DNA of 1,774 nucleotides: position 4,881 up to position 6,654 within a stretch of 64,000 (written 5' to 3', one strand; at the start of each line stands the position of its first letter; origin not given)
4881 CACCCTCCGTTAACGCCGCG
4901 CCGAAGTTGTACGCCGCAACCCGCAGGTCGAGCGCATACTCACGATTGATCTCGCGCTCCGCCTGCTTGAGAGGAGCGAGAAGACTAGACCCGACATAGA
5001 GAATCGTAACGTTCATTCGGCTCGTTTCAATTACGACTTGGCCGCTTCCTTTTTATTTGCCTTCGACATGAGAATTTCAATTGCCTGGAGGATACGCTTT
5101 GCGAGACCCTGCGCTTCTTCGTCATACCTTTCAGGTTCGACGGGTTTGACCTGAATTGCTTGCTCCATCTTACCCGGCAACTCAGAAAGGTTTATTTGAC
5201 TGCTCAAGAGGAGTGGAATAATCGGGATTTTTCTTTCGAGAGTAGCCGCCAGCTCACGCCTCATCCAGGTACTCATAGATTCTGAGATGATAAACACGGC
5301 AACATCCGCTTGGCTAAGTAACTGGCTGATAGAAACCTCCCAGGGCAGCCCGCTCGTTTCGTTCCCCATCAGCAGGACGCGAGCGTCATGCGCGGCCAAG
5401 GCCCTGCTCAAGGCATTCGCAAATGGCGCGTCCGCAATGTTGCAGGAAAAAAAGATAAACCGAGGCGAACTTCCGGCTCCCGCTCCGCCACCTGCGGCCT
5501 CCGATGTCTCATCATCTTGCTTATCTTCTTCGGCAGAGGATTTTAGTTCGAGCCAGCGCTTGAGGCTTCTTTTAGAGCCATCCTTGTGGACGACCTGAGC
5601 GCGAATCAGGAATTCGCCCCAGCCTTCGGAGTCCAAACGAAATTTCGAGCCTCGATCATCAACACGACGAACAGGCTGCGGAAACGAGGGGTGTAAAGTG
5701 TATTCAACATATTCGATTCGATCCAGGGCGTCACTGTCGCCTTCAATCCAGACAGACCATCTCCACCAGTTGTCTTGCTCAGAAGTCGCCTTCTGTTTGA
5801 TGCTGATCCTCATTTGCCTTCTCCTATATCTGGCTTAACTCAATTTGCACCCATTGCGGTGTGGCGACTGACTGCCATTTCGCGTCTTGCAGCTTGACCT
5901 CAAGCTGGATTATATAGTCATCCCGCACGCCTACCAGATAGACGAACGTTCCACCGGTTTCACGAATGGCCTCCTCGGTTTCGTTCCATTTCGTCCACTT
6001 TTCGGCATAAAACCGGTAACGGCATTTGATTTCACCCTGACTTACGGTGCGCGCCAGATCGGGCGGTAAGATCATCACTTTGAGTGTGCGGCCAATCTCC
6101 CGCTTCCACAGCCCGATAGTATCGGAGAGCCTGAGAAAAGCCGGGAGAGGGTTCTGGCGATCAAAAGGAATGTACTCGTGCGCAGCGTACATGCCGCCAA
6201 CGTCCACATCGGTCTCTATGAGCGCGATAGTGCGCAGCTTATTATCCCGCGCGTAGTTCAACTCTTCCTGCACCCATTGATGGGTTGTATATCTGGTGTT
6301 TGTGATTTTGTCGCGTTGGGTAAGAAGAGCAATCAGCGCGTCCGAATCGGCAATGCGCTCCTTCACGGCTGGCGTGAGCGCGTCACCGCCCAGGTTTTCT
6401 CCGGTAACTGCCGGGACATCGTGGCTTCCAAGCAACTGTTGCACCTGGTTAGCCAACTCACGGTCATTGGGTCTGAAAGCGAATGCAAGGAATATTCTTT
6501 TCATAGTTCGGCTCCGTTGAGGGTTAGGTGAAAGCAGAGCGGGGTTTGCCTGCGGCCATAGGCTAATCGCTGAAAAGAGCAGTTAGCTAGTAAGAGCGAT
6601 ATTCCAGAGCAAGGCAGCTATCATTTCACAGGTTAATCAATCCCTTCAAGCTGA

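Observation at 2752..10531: ChlH/CobN-type chelatase large subunit cleanly split at a linker and encoded in permuted order (C-half before N-half)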

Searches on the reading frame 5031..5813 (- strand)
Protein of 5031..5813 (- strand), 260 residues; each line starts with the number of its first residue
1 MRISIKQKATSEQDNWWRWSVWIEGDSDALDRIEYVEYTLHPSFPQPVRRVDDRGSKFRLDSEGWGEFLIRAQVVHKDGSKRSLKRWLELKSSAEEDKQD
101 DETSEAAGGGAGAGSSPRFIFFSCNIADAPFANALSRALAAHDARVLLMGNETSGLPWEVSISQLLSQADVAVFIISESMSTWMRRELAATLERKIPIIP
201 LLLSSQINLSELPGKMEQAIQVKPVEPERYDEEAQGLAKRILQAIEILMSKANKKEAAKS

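Call 8: search_protein_families(library=pfam, proteins=[window:5031-5813:-], max_evalue=0.01)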
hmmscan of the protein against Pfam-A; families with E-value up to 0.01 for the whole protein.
window:5031-5813:- (260 aa): 3 families
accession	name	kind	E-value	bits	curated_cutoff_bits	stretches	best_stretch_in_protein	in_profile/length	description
PF20305.4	pYEATS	-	7.8e-23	80.6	26.9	1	17-88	1-72/73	prokaryotic YEATS domain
PF13676.11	TIR_2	-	2.5e-11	44.5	28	1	120-215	1-101/122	TIR domain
PF03366.22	YEATS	-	2.6e-11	43.8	22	1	17-84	4-72/80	YEATS family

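Call 9: search_protein_families(library=ncbifam, proteins=[window:5031-5813:-], max_evalue=0.01)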
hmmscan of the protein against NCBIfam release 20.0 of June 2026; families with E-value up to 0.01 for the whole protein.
window:5031-5813:- (260 aa): 0 families

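Call 55: search_protein_families(library=padloc, proteins=[window:5031-5813:-], max_evalue=0.01)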
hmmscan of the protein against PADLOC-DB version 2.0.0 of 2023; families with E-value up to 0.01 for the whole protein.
window:5031-5813:- (260 aa): 0 families

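Call 60: find_homologous_proteins(query=window:5031-5813:-, max_evalue=0.00001)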
Query window:5031-5813:- (260 aa): 25 proteins with E <= 0.00001 among 2007 candidates.
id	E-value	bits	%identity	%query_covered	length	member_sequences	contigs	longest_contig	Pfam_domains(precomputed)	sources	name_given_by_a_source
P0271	3.6e-151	519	92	100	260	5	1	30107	PF03366.23,PF20305.5,PF13676.12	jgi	jgi:hypothetical protein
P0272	4.1e-135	467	82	100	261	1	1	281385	PF03366.23,PF20305.5,PF13676.12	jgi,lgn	jgi:transcription initiation factor IIF auxiliary subunit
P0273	2.8e-112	392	68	100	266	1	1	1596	PF03366.23,PF20305.5,PF13676.12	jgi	-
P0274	1.6e-111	390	67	96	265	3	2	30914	PF03366.23,PF20305.5,PF13676.12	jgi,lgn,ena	jgi:hypothetical protein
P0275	5.3e-107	375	66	100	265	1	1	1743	PF03366.23,PF20305.5,PF13676.12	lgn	-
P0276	4.5e-84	300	54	99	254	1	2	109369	PF03366.23,PF20305.5,PF13676.12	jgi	jgi:pYEATS domain-containing protein involved in immunity/TIR domain-containing protein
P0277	1.9e-83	298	52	100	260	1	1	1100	PF03366.23,PF20305.5,PF13676.12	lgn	-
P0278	2.8e-81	291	53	99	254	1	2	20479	PF03366.23,PF20305.5,PF13676.12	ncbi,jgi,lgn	ncbi:MAG TPA: pYEATS domain-containing protein [Pyrinomonadaceae bacterium]|jgi:hypothetical protein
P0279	8.3e-77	276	52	98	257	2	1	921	PF03366.23,PF20305.5,PF13676.12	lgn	-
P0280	1.0e-75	272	49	99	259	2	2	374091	PF03366.23,PF20305.5,PF13676.12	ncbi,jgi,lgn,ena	ncbi:MAG TPA: pYEATS domain-containing protein [Pyrinomonadaceae bacterium]|jgi:transcription initia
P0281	5.4e-73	263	50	99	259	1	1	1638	PF03366.23,PF20305.5,PF13676.12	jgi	jgi:hypothetical protein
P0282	5.8e-67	244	47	99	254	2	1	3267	PF03366.23,PF20305.5,PF13676.12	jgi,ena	-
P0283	3.3e-65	238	45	100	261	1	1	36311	PF03366.23,PF20305.5,PF13676.12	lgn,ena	-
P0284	1.4e-60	223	43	100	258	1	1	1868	PF03366.23,PF20305.5,PF13676.12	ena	-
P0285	5.2e-60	221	51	74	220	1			PF03366.23,PF20305.5,PF13676.12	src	-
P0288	3.0e-39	153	38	80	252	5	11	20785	PF03366.23,PF20305.5,PF13676.12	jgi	jgi:hypothetical protein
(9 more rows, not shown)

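Call 61: find_encoding_contigs(protein=P0271, flank=7000, max_places=1)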
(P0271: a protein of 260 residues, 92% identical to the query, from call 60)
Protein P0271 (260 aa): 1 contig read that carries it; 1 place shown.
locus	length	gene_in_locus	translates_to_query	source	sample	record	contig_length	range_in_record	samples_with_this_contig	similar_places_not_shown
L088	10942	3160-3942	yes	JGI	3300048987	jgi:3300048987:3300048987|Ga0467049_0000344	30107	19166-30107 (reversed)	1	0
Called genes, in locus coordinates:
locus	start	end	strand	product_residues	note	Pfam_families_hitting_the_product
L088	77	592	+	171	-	PF13519:VWA_2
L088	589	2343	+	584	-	PF02514:CobN-Mg_chel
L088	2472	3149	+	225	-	PF13676:TIR_2 (faint)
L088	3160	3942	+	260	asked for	PF03366:YEATS, PF20305:pYEATS, PF13676:TIR_2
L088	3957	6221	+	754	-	PF11965:DUF3479, PF02514:CobN-Mg_chel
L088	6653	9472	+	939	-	PF07995:GSDH, PF03160:Calx-beta, PF13946:DUF4214 (weak)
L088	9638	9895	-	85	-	PF05768:Glrx-like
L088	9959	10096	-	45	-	-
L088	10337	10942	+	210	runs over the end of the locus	PF00355:Rieske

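Call 62: find_encoding_contigs(protein=P0272, flank=7000, max_places=1)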
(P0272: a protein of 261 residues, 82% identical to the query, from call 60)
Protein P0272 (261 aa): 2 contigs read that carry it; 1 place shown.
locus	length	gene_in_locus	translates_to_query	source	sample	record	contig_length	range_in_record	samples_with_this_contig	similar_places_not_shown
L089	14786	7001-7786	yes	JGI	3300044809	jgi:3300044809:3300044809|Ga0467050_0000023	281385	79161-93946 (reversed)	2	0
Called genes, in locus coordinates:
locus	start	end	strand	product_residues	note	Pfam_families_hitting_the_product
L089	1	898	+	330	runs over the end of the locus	-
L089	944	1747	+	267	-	PF23441:SDR, PF00106:adh_short, PF08659:KR, PF13561:adh_short_C2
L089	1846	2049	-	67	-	PF06348:DUF1059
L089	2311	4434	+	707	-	PF07728:AAA_5 (faint), PF13401:AAA_22 (weak), PF01078:Mg_chelatase (weak), PF17863:AAA_lid_2, PF26791:AAPxQ (weak), PF00092:VWA, PF13519:VWA_2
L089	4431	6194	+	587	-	PF02514:CobN-Mg_chel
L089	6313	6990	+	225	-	PF13676:TIR_2 (weak)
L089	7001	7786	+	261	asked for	PF03366:YEATS, PF20305:pYEATS, PF13676:TIR_2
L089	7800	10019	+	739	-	PF11965:DUF3479, PF02514:CobN-Mg_chel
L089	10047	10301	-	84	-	PF05768:Glrx-like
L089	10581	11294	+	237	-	PF00355:Rieske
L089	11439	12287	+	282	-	PF00033:Cytochrome_B, PF14358:DUF4405 (weak), PF13631:Cytochrom_B_N_2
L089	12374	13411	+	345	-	-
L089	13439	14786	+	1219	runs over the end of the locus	PF00034:Cytochrom_C (faint), PF22113:Mtrc-MtrF_II-IV_dom (faint), PF13442:Cytochrome_CBB3 (faint), PF14522:Cytochrome_C7 (faint)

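Call 63: find_encoding_contigs(protein=P0280, flank=7000, max_places=2)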
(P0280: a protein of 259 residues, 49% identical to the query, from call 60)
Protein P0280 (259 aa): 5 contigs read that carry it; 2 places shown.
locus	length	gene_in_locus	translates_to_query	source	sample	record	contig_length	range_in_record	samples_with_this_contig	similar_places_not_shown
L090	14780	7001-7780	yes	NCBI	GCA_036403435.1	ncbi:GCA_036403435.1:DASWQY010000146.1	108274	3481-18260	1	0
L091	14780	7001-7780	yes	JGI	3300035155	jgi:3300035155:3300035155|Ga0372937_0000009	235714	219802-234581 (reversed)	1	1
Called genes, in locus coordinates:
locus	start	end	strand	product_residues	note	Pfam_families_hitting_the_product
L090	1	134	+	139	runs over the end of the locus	PF03840:SecG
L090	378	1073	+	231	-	-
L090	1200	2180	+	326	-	-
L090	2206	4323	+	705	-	PF13191:AAA_16 (weak), PF07728:AAA_5 (faint), PF13401:AAA_22 (faint), PF01078:Mg_chelatase (weak), PF17863:AAA_lid_2, PF00092:VWA (weak), PF13519:VWA_2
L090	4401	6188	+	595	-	PF02514:CobN-Mg_chel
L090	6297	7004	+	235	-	-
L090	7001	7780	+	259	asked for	PF03366:YEATS, PF20305:pYEATS, PF13676:TIR_2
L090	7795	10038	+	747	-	PF11965:DUF3479, PF02514:CobN-Mg_chel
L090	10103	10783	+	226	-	PF07589:PEP_exosort_dom (weak)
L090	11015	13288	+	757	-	PF07995:GSDH, PF07679:I-set (weak), PF13895:Ig_2 (weak), PF13927:Ig_3 (weak), PF03160:Calx-beta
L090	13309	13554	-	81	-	PF05768:Glrx-like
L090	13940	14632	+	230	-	PF00355:Rieske (weak)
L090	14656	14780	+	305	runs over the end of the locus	PF00033:Cytochrome_B, PF14358:DUF4405 (weak), PF13631:Cytochrom_B_N_2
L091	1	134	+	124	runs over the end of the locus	PF03840:SecG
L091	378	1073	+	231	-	-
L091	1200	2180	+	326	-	-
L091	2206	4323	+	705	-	PF13191:AAA_16 (weak), PF07728:AAA_5 (faint), PF13401:AAA_22 (faint), PF01078:Mg_chelatase (weak), PF17863:AAA_lid_2, PF00092:VWA (weak), PF13519:VWA_2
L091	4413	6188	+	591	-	PF02514:CobN-Mg_chel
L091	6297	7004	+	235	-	-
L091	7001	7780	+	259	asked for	PF03366:YEATS, PF20305:pYEATS, PF13676:TIR_2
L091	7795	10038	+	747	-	PF11965:DUF3479, PF02514:CobN-Mg_chel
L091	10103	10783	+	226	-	PF07589:PEP_exosort_dom (weak)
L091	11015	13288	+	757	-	PF07995:GSDH, PF07679:I-set (weak), PF13895:Ig_2 (weak), PF13927:Ig_3 (weak), PF03160:Calx-beta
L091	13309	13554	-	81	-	PF05768:Glrx-like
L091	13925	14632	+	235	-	PF00355:Rieske (weak)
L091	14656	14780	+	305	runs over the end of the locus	PF00033:Cytochrome_B, PF14358:DUF4405 (weak), PF13631:Cytochrom_B_N_2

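Call 64: find_encoding_contigs(protein=P0288, flank=7000, max_places=3)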
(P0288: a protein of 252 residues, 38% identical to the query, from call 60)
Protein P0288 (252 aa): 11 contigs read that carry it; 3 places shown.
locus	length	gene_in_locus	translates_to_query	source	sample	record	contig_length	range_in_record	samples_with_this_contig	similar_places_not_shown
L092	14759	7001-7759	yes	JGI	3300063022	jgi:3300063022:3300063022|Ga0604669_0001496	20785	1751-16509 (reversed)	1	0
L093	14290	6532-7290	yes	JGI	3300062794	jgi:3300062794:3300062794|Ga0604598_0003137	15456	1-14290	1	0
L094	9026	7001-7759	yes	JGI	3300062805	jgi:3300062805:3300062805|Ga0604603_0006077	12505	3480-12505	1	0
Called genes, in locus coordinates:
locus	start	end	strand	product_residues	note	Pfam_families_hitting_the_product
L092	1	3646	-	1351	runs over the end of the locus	PF01339:CheB_methylest, PF03705:CheR_N, PF01739:CheR, PF13596:PAS_10, PF08448:PAS_4, PF00512:HisKA, PF02518:HATPase_c, PF00072:Response_reg, +2 more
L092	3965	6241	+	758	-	PF02743:dCache_1, PF00672:HAMP (weak), PF00512:HisKA, PF02518:HATPase_c, PF00072:Response_reg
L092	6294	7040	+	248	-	-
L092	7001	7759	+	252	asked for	PF03366:YEATS, PF20305:pYEATS, PF13676:TIR_2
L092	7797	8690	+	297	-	PF00656:Peptidase_C14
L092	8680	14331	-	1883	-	PF24096:DUF7379, PF02450:LCAT (weak), PF12770:CHAT, PF20308:TPR-S (faint)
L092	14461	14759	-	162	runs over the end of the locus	PF00376:MerR, PF13411:MerR_1, PF09278:MerR-DNA-bind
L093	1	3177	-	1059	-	?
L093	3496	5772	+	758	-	PF02743:dCache_1, PF00672:HAMP (weak), PF00512:HisKA, PF02518:HATPase_c, PF00072:Response_reg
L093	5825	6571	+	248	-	-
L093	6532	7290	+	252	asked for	PF03366:YEATS, PF20305:pYEATS, PF13676:TIR_2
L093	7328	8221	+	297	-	PF00656:Peptidase_C14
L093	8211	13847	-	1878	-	PF24096:DUF7379, PF02450:LCAT (weak), PF12770:CHAT, PF20308:TPR-S (faint)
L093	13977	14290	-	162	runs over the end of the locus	PF00376:MerR, PF13411:MerR_1, PF09278:MerR-DNA-bind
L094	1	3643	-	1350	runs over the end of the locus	PF01339:CheB_methylest, PF03705:CheR_N, PF01739:CheR, PF13596:PAS_10, PF08448:PAS_4, PF00512:HisKA, PF02518:HATPase_c, PF00072:Response_reg, +2 more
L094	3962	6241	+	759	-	PF02743:dCache_1, PF00672:HAMP (weak), PF00512:HisKA, PF02518:HATPase_c, PF00072:Response_reg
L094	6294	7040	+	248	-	-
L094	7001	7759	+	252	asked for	PF03366:YEATS, PF20305:pYEATS, PF13676:TIR_2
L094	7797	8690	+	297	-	PF00656:Peptidase_C14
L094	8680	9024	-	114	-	?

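Call 65: find_encoding_contigs(protein=P0283, flank=7000, max_places=2)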
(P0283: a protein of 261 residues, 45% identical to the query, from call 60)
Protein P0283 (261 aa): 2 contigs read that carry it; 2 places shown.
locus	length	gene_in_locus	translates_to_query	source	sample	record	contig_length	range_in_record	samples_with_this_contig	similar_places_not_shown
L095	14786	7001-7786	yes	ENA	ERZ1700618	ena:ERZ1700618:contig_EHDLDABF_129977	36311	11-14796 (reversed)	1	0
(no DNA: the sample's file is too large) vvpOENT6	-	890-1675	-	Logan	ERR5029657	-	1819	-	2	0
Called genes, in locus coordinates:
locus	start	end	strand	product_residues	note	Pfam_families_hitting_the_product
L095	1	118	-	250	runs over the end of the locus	PF01578:Cytochrom_C_asm, PF27518:CcmC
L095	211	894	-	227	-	PF03379:CcmB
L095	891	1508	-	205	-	PF00005:ABC_tran, PF02463:SMC_N (faint), PF13304:AAA_21 (faint)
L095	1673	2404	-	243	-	-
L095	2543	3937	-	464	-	PF06537:DHOR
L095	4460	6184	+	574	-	PF02514:CobN-Mg_chel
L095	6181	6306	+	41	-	-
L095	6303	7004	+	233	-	-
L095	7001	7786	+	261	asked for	PF03366:YEATS, PF20305:pYEATS, PF13676:TIR_2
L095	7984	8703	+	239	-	PF11965:DUF3479, PF02514:CobN-Mg_chel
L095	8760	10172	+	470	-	PF02514:CobN-Mg_chel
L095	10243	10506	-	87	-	PF05768:Glrx-like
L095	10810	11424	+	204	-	PF00355:Rieske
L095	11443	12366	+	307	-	PF00033:Cytochrome_B, PF13631:Cytochrom_B_N_2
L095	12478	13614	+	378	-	-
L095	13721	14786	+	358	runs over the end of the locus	?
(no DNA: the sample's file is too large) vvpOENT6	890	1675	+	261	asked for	PF03366:YEATS, PF20305:pYEATS, PF13676:TIR_2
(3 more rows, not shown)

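Call 84: search_protein_families(library=pfam, proteins=[L092:6294-7040:+, L090:6297-7004:+], max_evalue=0.01)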
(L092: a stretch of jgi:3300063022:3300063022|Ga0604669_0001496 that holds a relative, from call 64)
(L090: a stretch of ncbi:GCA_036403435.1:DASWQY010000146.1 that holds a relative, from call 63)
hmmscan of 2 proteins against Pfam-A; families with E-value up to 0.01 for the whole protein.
L092:6294-7040:+ (248 aa): 0 families

L090:6297-7004:+ (235 aa): 0 families

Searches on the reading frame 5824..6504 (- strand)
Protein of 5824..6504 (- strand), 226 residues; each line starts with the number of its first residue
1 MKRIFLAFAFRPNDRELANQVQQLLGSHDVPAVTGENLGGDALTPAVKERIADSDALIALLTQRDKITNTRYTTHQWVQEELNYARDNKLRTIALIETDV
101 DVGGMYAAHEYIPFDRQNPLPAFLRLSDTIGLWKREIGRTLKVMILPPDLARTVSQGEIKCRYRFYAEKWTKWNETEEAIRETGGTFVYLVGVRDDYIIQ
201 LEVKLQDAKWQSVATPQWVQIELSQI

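Call 8: search_protein_families(library=pfam, proteins=[window:5824-6504:-], max_evalue=0.01)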
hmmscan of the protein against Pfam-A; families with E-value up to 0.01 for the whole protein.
window:5824-6504:- (226 aa): 1 family
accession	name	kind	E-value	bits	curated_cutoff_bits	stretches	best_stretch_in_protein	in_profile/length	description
PF13676.11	TIR_2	-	1e-05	26.5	28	1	10-116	5-110/122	TIR domain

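Call 9: search_protein_families(library=ncbifam, proteins=[window:5824-6504:-], max_evalue=0.01)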
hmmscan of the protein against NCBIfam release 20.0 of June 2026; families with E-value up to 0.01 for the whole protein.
window:5824-6504:- (226 aa): 0 families

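Call 55: search_protein_families(library=padloc, proteins=[window:5824-6504:-], max_evalue=0.01)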
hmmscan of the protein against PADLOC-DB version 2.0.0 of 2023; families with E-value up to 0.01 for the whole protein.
window:5824-6504:- (226 aa): 0 families
